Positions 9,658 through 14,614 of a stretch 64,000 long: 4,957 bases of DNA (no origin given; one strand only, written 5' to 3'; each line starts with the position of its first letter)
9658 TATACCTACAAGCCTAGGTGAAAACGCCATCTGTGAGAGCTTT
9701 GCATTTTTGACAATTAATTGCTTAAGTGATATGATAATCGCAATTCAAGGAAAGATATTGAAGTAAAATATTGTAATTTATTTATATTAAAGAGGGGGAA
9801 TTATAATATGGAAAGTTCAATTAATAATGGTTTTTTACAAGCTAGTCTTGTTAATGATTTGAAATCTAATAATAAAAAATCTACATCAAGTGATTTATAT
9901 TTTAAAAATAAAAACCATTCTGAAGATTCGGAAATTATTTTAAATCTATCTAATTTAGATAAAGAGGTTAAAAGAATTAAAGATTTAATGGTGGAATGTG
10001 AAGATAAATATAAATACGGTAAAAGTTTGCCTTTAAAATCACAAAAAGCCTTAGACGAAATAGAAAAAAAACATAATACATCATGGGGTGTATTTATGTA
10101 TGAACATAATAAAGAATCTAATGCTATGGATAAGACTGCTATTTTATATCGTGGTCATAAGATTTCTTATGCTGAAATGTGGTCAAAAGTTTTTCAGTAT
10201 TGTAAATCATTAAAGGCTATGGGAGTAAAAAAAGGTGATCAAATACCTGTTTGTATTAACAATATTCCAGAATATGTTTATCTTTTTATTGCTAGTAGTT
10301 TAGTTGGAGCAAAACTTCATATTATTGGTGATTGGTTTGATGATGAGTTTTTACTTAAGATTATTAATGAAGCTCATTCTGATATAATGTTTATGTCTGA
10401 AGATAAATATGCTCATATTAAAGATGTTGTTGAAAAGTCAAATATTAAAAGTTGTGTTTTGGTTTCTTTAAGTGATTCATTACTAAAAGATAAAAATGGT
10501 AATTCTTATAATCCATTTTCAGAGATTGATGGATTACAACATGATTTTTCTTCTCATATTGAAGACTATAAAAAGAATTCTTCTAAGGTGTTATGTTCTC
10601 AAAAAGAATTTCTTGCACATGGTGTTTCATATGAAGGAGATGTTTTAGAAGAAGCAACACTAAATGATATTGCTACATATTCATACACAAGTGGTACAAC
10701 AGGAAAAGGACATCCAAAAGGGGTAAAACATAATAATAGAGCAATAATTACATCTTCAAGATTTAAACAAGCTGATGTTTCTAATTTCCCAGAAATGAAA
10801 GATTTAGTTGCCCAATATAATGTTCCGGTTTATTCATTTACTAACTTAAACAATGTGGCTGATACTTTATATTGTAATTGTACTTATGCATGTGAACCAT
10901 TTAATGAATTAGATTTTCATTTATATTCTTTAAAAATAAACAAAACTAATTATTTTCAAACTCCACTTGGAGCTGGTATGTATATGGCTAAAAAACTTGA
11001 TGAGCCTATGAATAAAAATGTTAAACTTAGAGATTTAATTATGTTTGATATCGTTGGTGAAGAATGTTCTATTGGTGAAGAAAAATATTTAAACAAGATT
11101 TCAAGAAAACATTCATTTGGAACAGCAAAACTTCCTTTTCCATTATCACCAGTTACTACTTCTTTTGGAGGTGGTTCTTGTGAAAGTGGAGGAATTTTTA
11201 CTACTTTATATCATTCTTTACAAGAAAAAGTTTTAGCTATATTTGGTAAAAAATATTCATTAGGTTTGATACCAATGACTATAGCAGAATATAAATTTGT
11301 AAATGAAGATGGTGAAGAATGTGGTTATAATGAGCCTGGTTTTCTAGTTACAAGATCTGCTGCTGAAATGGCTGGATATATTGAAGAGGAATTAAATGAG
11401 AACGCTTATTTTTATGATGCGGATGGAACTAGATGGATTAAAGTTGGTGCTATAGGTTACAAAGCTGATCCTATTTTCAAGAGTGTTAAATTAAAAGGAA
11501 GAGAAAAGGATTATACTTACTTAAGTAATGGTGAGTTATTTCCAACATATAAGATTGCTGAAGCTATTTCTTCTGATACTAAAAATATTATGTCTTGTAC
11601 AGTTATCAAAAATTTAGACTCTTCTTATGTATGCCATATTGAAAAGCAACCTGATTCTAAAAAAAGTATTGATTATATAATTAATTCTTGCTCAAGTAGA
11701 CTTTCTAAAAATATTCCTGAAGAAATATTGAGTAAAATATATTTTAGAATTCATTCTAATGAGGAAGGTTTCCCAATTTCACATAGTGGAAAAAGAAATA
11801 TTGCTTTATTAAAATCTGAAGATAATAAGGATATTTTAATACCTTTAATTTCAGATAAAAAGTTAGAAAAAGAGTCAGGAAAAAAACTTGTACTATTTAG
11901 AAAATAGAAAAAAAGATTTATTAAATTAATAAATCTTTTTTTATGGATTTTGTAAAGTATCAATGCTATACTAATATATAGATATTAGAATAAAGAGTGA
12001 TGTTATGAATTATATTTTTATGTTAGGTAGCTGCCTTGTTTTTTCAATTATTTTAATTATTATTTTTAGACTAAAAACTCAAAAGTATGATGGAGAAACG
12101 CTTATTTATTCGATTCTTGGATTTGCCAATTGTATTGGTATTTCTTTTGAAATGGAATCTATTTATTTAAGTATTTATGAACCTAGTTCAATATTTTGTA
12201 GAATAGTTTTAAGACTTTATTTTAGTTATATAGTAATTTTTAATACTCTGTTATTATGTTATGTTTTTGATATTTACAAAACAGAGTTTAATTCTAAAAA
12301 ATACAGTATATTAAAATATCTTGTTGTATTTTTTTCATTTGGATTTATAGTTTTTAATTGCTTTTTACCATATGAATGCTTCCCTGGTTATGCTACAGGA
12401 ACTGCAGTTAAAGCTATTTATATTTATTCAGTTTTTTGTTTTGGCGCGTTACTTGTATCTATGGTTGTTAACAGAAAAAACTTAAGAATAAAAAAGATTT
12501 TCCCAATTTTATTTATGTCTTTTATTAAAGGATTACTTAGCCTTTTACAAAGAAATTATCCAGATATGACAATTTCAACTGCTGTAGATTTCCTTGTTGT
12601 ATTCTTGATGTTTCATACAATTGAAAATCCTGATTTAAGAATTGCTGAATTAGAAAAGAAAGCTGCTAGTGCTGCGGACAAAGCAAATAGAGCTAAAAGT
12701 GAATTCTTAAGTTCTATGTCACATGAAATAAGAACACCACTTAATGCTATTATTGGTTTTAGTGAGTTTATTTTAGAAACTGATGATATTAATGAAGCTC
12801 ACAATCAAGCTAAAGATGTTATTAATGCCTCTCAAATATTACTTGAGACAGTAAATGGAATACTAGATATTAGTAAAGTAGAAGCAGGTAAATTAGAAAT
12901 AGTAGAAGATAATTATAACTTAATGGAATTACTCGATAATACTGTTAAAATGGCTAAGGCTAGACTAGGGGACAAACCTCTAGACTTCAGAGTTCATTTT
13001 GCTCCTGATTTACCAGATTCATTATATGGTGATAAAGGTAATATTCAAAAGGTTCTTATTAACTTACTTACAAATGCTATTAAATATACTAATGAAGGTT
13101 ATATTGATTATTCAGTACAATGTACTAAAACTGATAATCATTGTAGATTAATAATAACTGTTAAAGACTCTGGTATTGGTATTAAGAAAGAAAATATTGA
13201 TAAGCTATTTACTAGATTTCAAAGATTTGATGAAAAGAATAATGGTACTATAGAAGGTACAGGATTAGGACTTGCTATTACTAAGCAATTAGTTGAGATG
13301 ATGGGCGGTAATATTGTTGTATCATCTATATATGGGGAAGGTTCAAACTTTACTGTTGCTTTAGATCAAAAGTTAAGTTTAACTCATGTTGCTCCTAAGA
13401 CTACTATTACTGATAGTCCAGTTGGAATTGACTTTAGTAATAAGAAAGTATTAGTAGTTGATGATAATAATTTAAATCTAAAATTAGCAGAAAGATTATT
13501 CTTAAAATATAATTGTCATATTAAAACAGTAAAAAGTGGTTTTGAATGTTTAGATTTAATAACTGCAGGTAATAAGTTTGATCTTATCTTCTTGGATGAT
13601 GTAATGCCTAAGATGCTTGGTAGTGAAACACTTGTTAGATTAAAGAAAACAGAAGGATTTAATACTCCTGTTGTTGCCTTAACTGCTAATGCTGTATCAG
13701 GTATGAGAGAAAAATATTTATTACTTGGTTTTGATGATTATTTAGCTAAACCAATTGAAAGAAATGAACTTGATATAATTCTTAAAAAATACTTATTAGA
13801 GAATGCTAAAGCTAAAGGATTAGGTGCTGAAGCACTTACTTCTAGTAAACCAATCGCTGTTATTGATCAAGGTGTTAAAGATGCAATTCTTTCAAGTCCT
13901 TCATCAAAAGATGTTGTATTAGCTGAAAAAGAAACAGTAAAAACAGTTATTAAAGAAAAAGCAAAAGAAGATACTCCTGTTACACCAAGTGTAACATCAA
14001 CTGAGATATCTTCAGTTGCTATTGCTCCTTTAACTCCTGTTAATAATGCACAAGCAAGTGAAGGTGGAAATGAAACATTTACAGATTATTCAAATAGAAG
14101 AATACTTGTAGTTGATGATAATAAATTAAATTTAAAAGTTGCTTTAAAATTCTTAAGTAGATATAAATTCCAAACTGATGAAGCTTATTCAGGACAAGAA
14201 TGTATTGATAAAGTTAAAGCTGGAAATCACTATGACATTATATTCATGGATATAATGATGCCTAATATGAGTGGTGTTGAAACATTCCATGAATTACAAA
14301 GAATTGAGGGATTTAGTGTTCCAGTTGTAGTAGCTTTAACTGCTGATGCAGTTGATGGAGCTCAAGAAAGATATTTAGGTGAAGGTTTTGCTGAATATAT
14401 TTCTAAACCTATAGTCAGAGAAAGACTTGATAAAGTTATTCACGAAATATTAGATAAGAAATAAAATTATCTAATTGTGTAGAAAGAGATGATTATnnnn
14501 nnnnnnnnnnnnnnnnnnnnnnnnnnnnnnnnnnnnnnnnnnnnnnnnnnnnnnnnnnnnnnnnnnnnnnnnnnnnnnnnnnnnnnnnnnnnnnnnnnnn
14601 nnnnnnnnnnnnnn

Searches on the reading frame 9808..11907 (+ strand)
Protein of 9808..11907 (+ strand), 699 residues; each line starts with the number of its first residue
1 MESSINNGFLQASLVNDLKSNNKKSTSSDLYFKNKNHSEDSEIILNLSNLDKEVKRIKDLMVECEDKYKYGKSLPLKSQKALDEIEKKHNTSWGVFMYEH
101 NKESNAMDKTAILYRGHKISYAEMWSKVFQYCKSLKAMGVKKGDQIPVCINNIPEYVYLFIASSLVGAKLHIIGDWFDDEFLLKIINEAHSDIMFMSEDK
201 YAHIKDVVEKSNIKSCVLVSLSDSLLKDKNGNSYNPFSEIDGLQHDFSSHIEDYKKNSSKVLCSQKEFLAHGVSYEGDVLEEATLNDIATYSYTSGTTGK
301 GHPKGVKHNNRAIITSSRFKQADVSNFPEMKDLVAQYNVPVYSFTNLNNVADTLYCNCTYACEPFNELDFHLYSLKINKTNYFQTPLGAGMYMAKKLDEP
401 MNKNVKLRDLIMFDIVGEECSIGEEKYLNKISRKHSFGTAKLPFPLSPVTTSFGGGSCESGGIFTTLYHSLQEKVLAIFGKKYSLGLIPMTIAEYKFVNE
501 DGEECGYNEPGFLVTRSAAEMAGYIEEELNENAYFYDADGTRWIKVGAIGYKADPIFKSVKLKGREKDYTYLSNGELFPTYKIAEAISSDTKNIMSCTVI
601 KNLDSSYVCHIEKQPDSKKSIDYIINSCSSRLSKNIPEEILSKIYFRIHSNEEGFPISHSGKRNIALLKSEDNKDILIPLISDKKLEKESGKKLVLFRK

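Call 18: search_protein_families(library=pfam, proteins=[window:9808-11907:+], max_evalue=0.001)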
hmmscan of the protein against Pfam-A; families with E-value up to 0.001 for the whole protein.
window:9808-11907:+ (699 aa): 1 family
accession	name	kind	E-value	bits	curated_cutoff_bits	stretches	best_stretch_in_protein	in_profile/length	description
PF00501.34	AMP-binding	-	4.7e-28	98.5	29.9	1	105-524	7-383/384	AMP-binding enzyme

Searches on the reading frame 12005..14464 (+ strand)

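Call 18: search_protein_families(library=pfam, proteins=[window:12005-14464:+], max_evalue=0.001)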
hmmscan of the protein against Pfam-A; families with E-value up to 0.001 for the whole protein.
window:12005-14464:+ (819 aa): 3 families
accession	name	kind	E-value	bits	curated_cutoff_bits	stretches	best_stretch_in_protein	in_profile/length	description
PF00072.30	Response_reg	-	2.6e-44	150.3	30.2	2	700-812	1-110/111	Response regulator receiver domain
PF02518.31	HATPase_c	-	2.7e-26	92.6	26.4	1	343-455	2-109/111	Histidine kinase-, DNA gyrase B-, and HSP90-like ATPase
PF00512.31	HisKA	-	6e-15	55.5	26.9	1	230-295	1-66/66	His Kinase A (phospho-acceptor) domain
